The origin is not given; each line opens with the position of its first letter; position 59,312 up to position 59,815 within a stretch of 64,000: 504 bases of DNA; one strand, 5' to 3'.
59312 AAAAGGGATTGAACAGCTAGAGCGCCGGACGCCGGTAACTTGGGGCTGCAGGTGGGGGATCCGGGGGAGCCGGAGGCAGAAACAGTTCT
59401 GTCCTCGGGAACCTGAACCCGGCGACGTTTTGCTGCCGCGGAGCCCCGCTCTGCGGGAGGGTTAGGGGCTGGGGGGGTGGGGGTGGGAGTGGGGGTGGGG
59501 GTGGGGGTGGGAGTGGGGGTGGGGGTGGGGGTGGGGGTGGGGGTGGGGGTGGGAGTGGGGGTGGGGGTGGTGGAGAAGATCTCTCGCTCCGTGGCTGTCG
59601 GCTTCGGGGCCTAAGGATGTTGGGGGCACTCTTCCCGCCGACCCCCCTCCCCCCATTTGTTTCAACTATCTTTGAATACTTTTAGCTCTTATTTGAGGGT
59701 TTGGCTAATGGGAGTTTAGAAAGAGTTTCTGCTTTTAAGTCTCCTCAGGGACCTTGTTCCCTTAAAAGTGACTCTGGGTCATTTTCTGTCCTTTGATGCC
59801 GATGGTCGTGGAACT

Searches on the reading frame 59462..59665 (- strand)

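Call 49: search_protein_families(library=pfam, proteins=[window:59462-59665:-], max_evalue=0.1)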
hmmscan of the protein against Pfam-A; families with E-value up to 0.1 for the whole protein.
window:59462-59665:- (67 aa): 1 family
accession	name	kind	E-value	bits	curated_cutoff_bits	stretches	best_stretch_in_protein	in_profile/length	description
PF05887.16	Trypan_PARP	-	0.094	13.1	100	1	32-63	79-110/134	Procyclic acidic repetitive protein (PARP)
